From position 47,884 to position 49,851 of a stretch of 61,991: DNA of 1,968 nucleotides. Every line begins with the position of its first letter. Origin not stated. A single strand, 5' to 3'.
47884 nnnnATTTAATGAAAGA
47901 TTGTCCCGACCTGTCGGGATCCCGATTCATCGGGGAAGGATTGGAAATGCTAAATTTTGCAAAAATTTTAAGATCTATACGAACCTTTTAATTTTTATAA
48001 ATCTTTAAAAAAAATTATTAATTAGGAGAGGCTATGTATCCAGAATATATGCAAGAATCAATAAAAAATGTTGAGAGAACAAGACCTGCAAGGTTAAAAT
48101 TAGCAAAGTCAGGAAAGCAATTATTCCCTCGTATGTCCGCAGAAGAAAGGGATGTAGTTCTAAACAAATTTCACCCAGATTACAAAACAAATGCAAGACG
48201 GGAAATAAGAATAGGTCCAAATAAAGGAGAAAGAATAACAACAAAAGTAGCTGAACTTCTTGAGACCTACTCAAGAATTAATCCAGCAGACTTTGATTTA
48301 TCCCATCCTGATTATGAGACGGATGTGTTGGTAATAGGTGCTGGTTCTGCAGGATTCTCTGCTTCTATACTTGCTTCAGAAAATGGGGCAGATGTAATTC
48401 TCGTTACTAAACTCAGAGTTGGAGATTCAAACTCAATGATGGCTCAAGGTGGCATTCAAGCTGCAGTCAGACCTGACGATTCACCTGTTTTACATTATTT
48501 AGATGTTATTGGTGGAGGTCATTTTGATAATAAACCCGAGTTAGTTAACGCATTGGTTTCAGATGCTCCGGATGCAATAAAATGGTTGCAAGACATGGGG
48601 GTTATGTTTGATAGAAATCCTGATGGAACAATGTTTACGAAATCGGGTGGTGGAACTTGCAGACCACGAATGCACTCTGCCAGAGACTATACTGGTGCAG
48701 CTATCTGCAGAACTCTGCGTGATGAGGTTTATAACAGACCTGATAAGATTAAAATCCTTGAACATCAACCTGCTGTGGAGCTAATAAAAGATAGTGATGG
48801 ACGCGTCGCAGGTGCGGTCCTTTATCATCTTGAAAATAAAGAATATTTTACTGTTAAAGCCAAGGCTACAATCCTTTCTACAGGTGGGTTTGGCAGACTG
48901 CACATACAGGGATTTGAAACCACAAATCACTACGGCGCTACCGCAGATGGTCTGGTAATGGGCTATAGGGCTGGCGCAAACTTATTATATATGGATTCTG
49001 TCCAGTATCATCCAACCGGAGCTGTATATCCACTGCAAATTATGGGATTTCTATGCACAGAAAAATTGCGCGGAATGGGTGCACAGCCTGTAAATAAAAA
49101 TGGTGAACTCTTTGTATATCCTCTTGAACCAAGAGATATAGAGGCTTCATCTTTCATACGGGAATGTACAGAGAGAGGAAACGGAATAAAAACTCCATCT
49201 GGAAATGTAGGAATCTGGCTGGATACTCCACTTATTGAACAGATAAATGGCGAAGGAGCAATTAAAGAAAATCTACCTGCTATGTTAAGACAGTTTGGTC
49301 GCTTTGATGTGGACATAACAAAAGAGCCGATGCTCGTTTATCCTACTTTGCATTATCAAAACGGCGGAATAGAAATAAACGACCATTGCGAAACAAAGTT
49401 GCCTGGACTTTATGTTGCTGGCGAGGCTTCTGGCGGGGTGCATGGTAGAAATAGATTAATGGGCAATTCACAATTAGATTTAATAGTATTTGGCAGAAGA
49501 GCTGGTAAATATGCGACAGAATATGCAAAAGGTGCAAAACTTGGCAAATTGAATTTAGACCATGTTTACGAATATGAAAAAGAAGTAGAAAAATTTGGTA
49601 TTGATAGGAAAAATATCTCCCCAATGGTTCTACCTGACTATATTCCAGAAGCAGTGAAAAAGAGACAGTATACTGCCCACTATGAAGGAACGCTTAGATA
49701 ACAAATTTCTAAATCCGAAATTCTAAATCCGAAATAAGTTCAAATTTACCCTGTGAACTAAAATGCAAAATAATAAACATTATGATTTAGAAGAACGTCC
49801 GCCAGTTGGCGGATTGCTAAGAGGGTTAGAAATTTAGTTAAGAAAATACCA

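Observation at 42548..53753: Hdr - fumarate reductase - Mvh hydrogenase gene set: candidate cytoplasmic H2/fumarate/ferredoxin bifurcating (or confurcating) complex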

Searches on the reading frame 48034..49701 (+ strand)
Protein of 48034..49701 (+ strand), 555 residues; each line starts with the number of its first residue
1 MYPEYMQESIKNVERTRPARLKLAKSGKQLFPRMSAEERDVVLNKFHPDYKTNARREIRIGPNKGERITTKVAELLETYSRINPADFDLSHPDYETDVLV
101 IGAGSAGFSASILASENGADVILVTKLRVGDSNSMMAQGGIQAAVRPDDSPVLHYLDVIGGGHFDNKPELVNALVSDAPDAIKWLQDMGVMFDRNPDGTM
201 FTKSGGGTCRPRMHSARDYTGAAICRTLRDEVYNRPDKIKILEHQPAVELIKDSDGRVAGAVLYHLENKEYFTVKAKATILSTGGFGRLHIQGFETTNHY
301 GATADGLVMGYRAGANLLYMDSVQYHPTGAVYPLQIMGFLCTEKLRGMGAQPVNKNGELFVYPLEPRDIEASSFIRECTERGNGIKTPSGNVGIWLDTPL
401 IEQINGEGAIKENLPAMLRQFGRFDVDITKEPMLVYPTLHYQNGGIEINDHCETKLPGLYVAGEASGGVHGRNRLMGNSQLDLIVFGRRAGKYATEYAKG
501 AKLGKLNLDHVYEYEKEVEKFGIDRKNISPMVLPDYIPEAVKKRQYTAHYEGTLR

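Call 4: search_protein_families(library=pfam, proteins=[window:48034-49701:+], max_evalue=0.001)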
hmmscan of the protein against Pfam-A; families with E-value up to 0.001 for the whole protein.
window:48034-49701:+ (555 aa): 8 families
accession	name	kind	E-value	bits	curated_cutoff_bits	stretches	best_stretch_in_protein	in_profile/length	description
PF00890.30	FAD_binding_2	-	4.2e-77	260.5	20.4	1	97-479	1-413/414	FAD binding domain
PF07992.20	Pyr_redox_2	-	2.8e-10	40.5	26.1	1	97-301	2-126/291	Pyridine nucleotide-disulphide oxidoreductase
PF01266.30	DAO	-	7.7e-08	32.7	27.9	1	97-204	1-94/353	FAD dependent oxidoreductase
PF03486.20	HI0933_like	-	1.3e-06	28.5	50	1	97-464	2-218/244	HI0933-like protein Rossmann domain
PF01134.28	GIDA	-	1.3e-06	28.2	22.1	1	97-126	1-30/391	Glucose inhibited division protein A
PF12831.13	FAD_oxidored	-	8.3e-06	25.8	27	1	97-126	1-30/416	FAD dependent oxidoreductase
PF01494.25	FAD_binding_3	-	0.00014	21.6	22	1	95-128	1-34/349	FAD binding domain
PF01946.23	Thi4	-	0.00032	20.4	26.2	0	95-124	17-47/235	Thi4 family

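Call 7: search_solved_structures(query=window:48034-49701:+, max_evalue=1e-10)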
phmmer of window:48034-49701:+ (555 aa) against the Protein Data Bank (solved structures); distinct sequences matched with E-value up to 1e-10: 53.
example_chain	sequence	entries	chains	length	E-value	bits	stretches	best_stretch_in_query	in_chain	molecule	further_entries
7d6v_A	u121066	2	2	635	1.4e-70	241.5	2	95-367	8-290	Succinate dehydrogenase subunit A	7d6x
2b76_A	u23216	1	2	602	8.1e-56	192.8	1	94-502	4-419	Fumarate reductase flavoprotein subunit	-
3p4p_A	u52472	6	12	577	1.8e-55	191.6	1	94-502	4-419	Fumarate reductase flavoprotein subunit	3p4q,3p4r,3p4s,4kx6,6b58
1kf6_A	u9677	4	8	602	2.2e-55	191.4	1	94-502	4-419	FUMARATE REDUCTASE FLAVOPROTEIN | Fumarate reductase flavoprotein subunit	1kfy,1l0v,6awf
5vpn_A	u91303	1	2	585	4.9e-55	190.2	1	94-502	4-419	Fumarate reductase flavoprotein subunit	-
3cir_A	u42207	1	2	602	1e-54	189.2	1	94-502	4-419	Fumarate reductase flavoprotein subunit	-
1nek_A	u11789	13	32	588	1.4e-52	182.2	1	92-497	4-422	Succinate dehydrogenase flavoprotein subunit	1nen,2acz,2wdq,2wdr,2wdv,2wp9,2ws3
1chu_A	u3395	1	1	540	4.2e-51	177.3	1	92-494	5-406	PROTEIN (L-ASPARTATE OXIDASE)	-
5kxj_A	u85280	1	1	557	1e-50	176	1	90-490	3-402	L-aspartate oxidase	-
1knp_A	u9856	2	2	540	3.9e-50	174.1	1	92-494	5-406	L-aspartate oxidase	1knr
1ksu_A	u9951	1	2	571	3.5e-49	170.9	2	72-375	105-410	flavocytochrome c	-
1p2h_A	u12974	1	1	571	1.2e-48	169.2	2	72-375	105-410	flavocytochrome c3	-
1qjd_A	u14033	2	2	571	1.6e-48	168.7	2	72-375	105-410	FLAVOCYTOCHROME C3 | Fumarate reductase flavoprotein subunit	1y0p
1p2e_A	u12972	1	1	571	1.7e-48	168.7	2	72-375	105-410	flavocytochrome c3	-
1q9i_A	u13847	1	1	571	2e-48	168.4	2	72-375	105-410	flavocytochrome c3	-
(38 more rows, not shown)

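Call 8: search_protein_families(library=ncbifam, proteins=[window:48034-49701:+], max_evalue=0.00001)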
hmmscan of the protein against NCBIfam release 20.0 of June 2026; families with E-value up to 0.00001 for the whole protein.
window:48034-49701:+ (555 aa): 49 families (the best 25 are shown)
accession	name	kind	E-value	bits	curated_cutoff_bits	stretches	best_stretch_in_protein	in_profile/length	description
NF004900.0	PRK06263.1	equivalog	2.6e-101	339.9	718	1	94-520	6-426/546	fumarate reductase (CoM/CoB) subunit TfrA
NF005866.0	PRK07803.1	equivalog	1.3e-88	297.8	819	2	94-362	7-285/631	fumarate reductase/succinate dehydrogenase flavoprotein subunit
TIGR01812.1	sdhA_frdA_Gneg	subfamily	3.6e-87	293.2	567.3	1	97-512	1-418/568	succinate dehydrogenase or fumarate reductase, flavoprotein subunit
TIGR00551.1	nadB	equivalog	9.9e-85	285.1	452.75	1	95-501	2-392/489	L-aspartate oxidase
NF005636.0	PRK07395.1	subfamily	4.2e-76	256.4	723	1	95-502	12-410/560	L-aspartate oxidase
NF005867.0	PRK07804.1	equivalog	1.5e-74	251.2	639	1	95-502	18-421/548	L-aspartate oxidase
NF004724.0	PRK06069.1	subfamily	1.1e-70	238.5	826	1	95-516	5-432/577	succinate dehydrogenase/fumarate reductase flavoprotein subunit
NF005978.0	PRK08071.1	equivalog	8.5e-69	232.3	621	1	95-501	3-391/514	L-aspartate oxidase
NF004820.0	PRK06175.1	equivalog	3.2e-68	230.6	472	1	95-528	4-414/433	L-aspartate oxidase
NF005701.0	PRK07512.1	equivalog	8.7e-68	228.9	528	1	94-503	8-402/516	L-aspartate oxidase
TIGR01176.1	fum_red_Fp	equivalog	4.1e-67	227.1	932.7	1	95-502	3-417/580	fumarate reductase (quinol) flavoprotein subunit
NF006567.0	PRK09077.1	equivalog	2.4e-66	224.1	629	1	93-496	6-407/537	L-aspartate oxidase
NF006686.0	PRK09231.1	equivalog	6.8e-66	223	854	1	95-503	5-420/598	fumarate reductase (quinol) flavoprotein subunit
TIGR01816.1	sdhA_forward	equivalog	9.3e-66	222.2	727.35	1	96-521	3-439/584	succinate dehydrogenase flavoprotein subunit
NF004613.0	PRK05945.1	equivalog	4.4e-64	217.1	824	1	95-512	3-427/575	succinate dehydrogenase/fumarate reductase flavoprotein subunit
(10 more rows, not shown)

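Call 12: find_homologous_proteins(query=window:48034-49701:+, max_evalue=1e-30)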
Query window:48034-49701:+ (555 aa): 8000 proteins with E <= 1e-30 among 8000 candidates; the best 120 are listed.
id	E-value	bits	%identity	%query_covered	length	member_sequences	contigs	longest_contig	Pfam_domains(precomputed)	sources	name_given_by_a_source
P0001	0.0e+0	1220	94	100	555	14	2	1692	PF01266.31,PF00890.31,PF07992.21,PF03486.21,PF01134.29,PF12831.14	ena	-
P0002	0.0e+0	1078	82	100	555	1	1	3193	PF01946.24,PF01266.31,PF00890.31,PF07992.21,PF03486.21,PF01134.29,PF12831.14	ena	-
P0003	0.0e+0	1066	81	100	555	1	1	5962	PF01266.31,PF00890.31,PF07992.21,PF03486.21,PF01134.29,PF12831.14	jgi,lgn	-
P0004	0.0e+0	1065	81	100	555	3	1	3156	PF01266.31,PF00890.31,PF07992.21,PF03486.21,PF01134.29,PF12831.14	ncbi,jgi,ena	-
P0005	0.0e+0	1065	81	100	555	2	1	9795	PF01266.31,PF00890.31,PF07992.21,PF03486.21,PF01134.29,PF12831.14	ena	-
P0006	0.0e+0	1063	81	100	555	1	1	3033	PF01266.31,PF00890.31,PF07992.21,PF03486.21,PF01134.29,PF12831.14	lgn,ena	-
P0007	0.0e+0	1062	81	100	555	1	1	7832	PF01266.31,PF00890.31,PF07992.21,PF03486.21,PF01134.29,PF12831.14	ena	-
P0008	0.0e+0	1062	81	100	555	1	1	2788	PF01266.31,PF00890.31,PF07992.21,PF03486.21,PF01134.29,PF12831.14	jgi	-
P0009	0.0e+0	1062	81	100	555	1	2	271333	PF01266.31,PF00890.31,PF07992.21,PF03486.21,PF01134.29,PF12831.14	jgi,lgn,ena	-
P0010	0.0e+0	1062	81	100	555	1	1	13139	PF01266.31,PF00890.31,PF07992.21,PF03486.21,PF01134.29,PF12831.14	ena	-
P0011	0.0e+0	1057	80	100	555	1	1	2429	PF01266.31,PF00890.31,PF07992.21,PF03486.21,PF01134.29,PF12831.14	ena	-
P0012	0.0e+0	1055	80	100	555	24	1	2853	PF01266.31,PF00890.31,PF07992.21,PF03486.21,PF01134.29,PF12831.14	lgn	-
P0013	0.0e+0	1053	81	100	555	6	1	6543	PF01266.31,PF00890.31,PF07992.21,PF03486.21,PF01134.29,PF12831.14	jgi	jgi:succinate dehydrogenase/fumarate reductase flavoprotein subunit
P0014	0.0e+0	1051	80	100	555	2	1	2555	PF01946.24,PF01266.31,PF00890.31,PF07992.21,PF03486.21,PF01134.29,PF12831.14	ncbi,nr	ncbi:MAG: FAD-binding protein [Candidatus Marinimicrobia bacterium]|nr:FAD-binding protein [Candidat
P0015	0.0e+0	1050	78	100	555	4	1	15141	PF01266.31,PF00890.31,PF07992.21,PF01134.29,PF12831.14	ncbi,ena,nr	ncbi:MAG: FAD-binding protein [Candidatus Cloacimonetes bacterium]|nr:FAD-binding protein [Candidatu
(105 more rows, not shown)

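Call 13: find_related_loci(query=window:48034-49701:+, collection=genome_contigs, flank=10000)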
Query window:48034-49701:+ (555 aa) in genome_contigs; peptide patterns used: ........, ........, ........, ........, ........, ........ (x = any residue, [..] = any of these).
600 stretches matched a pattern (row limit reached: there are more); 593 encode a relative of the query (tblastn E <= 1e-3); the best 80 are kept; 80 distinct loci.
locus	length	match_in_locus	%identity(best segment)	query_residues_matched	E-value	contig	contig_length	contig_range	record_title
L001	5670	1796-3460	95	1-555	0e+0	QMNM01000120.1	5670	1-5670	MAG: Candidatus Cloacimonadota bacterium isolate B8_G9 B8_Guay9_scaffold_25871, whole genome shotgun sequence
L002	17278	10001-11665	94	1-555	0e+0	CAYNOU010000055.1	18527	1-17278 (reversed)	MAG TPA_asm: uncultured Candidatus Cloacimonadota bacterium isolate SRP214966_co5_334 genome assembly, contig: NODE_2427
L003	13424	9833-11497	81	1-555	0e+0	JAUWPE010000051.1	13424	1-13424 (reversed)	MAG: Candidatus Cloacimonadota bacterium isolate CSMAG_2468 CSMAG_2468_k141_1203363_length_13424_cov_16.9735, whole geno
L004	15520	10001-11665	80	1-555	0e+0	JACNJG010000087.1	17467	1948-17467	MAG: Candidatus Cloacimonadota bacterium isolate NIOZ-UU3 NIOZ-UU_NODE_4006_length_17467_cov_42.7431, whole genome shotg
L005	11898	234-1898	79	1-555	0e+0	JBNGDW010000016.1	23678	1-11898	MAG: Candidatus Cloacimonadia bacterium isolate E05-045 bin57.fa-16, whole genome shotgun sequence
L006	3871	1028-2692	79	1-555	0e+0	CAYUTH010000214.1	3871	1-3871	MAG TPA_asm: uncultured Candidatus Cloacimonadota bacterium isolate SRP178699_co1_21 genome assembly, contig: NODE_36448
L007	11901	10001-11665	78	1-555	0e+0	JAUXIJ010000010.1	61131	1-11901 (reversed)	MAG: Candidatus Cloacimonadota bacterium isolate CSMAG_2978 CSMAG_2978_k119_26685_length_61131_cov_9.9973, whole genome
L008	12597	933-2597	77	1-555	0e+0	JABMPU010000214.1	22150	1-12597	MAG: Armatimonadota bacterium isolate bin.262 k141_7113709, whole genome shotgun sequence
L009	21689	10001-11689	76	1-554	0e+0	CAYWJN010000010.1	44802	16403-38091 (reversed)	MAG TPA_asm: uncultured Candidatus Cloacimonadota bacterium isolate binchicken_co65_20 genome assembly, contig: NODE_322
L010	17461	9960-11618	74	1-554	0e+0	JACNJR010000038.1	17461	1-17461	MAG: Candidatus Cloacimonadota bacterium isolate NIOZ-UU4 NIOZ-UU_NODE_4009_length_17461_cov_8.76313, whole genome shotg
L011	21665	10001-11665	76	1-555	0e+0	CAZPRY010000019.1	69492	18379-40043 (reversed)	MAG TPA_asm: uncultured bacterium isolate SRP178699_co1_642 genome assembly, contig: NODE_295_length_69492_cov_9.177715,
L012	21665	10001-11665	74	1-555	0e+0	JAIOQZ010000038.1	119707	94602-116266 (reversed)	MAG: Candidatus Cloacimonadota bacterium isolate SMBSF05 20071_Bin_2_contigs_1_c_000000000028, whole genome shotgun sequ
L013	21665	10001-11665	72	1-554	0e+0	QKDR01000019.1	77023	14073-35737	MAG: Candidatus Delongbacteria bacterium isolate SZUA-455 scaffold_546, whole genome shotgun sequence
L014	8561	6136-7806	70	1-555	0e+0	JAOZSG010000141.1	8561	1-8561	MAG: Candidatus Neomarinimicrobiota bacterium isolate GMC6.metabat2.126 GMC6_10448_length_8561_cov_6.631437, whole genom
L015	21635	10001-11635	70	1-545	0e+0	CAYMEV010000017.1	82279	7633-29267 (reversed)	MAG TPA_asm: uncultured Candidatus Sumerlaeota bacterium isolate binchicken_co379_8 genome assembly, contig: NODE_201_le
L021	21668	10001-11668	71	1-554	0e+0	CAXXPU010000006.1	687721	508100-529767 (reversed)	MAG: Candidatus Cloacimonadales bacterium isolate 70def32f-3baa-4f69-a8d8-f7b86ee1cfd5 genome assembly, contig: contig_6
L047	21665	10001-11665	68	1-555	0e+0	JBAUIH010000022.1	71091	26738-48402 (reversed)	MAG: Candidatus Aminicenantales bacterium isolate MFD09513_ilm_asm_bin8 k127_862, whole genome shotgun sequence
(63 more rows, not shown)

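Call 40: search_protein_families(library=pfam, proteins=[L047:3928-5877:+, L047:5784-6302:+, L047:6302-7333:+, L047:7305-8387:+, L047:8377-9201:+, L021:6733-7812:+, L021:11690-13144:+, L021:13178-14713:+, L021:14526-15209:+, L021:15206-15739:+], max_evalue=0.00001)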
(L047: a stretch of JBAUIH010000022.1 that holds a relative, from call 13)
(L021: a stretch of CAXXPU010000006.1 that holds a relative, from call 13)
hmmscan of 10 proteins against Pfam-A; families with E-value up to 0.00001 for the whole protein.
L047:3928-5877:+ (649 aa): 12 families
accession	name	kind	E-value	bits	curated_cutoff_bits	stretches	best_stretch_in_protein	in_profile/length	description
PF12838.12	Fer4_7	-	2.5e-15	57.1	27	1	585-625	2-49/52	4Fe-4S dicluster domain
PF07992.20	Pyr_redox_2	-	9.2e-13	48.7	26.1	0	120-176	124-178/291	Pyridine nucleotide-disulphide oxidoreductase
PF00037.32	Fer4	-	6.7e-12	45.1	21.1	1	582-600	5-23/24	4Fe-4S binding domain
PF12837.12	Fer4_6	-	5.4e-11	42.3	25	1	578-600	2-24/24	4Fe-4S binding domain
PF13237.11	Fer4_10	-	2.1e-09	37.6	25.5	1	582-624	6-52/53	4Fe-4S dicluster domain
PF12831.13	FAD_oxidored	-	3.7e-08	33.5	27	1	144-179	3-38/416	FAD dependent oxidoreductase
PF13187.11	Fer4_9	-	4.3e-08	33.5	27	1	585-629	2-52/52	4Fe-4S dicluster domain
PF13484.11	Fer4_16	-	7.6e-08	33.5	30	0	585-603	2-20/66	4Fe-4S double cluster binding domain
PF01266.30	DAO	-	8.9e-08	32.5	27.9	1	143-177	2-36/353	FAD dependent oxidoreductase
PF13450.12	NAD_binding_8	-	3.4e-07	30.9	21.9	1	145-179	1-35/68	NAD(P)-binding Rossmann-like domain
PF14697.11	Fer4_21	-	9.7e-07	29.3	35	0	574-601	30-58/59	4Fe-4S dicluster domain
PF01593.30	Amino_oxidase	-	1.2e-06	28.6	19.8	0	150-179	1-30/443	Flavin containing amine oxidoreductase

L047:5784-6302:+ (172 aa): 1 family
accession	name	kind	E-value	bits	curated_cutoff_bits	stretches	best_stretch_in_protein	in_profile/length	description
PF02662.21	FlpD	-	1.7e-53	180.3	22.3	1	41-163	1-123/123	Methyl-viologen-reducing hydrogenase, delta subunit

L047:6302-7333:+ (343 aa): 3 families
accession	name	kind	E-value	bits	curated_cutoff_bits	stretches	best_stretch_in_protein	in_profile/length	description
PF12797.12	Fer4_2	-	1.4e-08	34.5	24.5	0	216-229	8-21/22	4Fe-4S binding domain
PF13237.11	Fer4_10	-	6.8e-07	29.6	25.5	0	283-300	7-27/53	4Fe-4S dicluster domain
PF13187.11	Fer4_9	-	3.5e-06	27.4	27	0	217-298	1-50/52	4Fe-4S dicluster domain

L047:7305-8387:+ (360 aa): 6 families
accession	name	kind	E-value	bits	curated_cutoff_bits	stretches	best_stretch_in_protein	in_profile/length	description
PF17179.9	Fer4_22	-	9.6e-34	116.6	27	1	250-346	1-95/95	4Fe-4S dicluster domain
PF12797.12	Fer4_2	-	6.6e-07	29.3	24.5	0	326-344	4-22/22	4Fe-4S binding domain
PF13534.11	Fer4_17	-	1.7e-06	28.9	22.2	0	238-263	33-58/61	4Fe-4S dicluster domain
PF00037.32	Fer4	-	3e-06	27.2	21.1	0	327-345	3-21/24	4Fe-4S binding domain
PF13237.11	Fer4_10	-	4.3e-06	27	25.5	0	327-349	4-29/53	4Fe-4S dicluster domain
PF12838.12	Fer4_7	-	5.8e-06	27.1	27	0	251-346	2-52/52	4Fe-4S dicluster domain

L047:8377-9201:+ (274 aa): 2 families
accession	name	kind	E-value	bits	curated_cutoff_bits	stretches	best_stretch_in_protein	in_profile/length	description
PF00175.26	NAD_binding_1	-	1.4e-17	64.8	22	1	116-216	1-107/109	Oxidoreductase NAD-binding domain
PF10418.14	DHODB_Fe-S_bind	-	1.4e-08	34.7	23.9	1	235-267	1-40/41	Iron-sulfur cluster binding domain of dihydroorotate dehydrogenase B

L021:6733-7812:+ (359 aa): 0 families

L021:11690-13144:+ (484 aa): 2 families
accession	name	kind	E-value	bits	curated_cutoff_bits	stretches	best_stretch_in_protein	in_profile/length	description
PF03949.21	Malic_M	-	2.9e-25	89.5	23.5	1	196-414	2-245/258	Malic enzyme, NAD binding domain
PF00390.24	malic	-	1.4e-15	58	23.1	1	62-182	21-181/182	Malic enzyme, N-terminal domain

L021:13178-14713:+ (511 aa): 3 families
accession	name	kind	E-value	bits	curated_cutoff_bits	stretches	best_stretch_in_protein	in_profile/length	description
PF03720.21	UDPG_MGDP_dh_C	-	7.4e-20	71.7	30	1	387-485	1-101/103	UDP-glucose/GDP-mannose dehydrogenase family, UDP binding domain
PF00984.24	UDPG_MGDP_dh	-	1.5e-17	63.9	25.4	1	271-346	2-78/94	UDP-glucose/GDP-mannose dehydrogenase family, central domain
PF03721.20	UDPG_MGDP_dh_N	-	9e-13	48.6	27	1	43-246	3-181/187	UDP-glucose/GDP-mannose dehydrogenase family, NAD binding domain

L021:14526-15209:+ (227 aa): 0 families

L021:15206-15739:+ (177 aa): 3 families
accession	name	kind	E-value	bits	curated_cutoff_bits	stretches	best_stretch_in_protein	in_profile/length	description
PF01381.28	HTH_3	-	3e-10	40.4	23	1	67-117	3-53/55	Helix-turn-helix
PF13560.12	HTH_31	-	1.3e-07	32.3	27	1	69-114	10-56/64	Helix-turn-helix domain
PF12844.13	HTH_19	-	6.2e-06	26.5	30.2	0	67-113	6-52/64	Helix-turn-helix domain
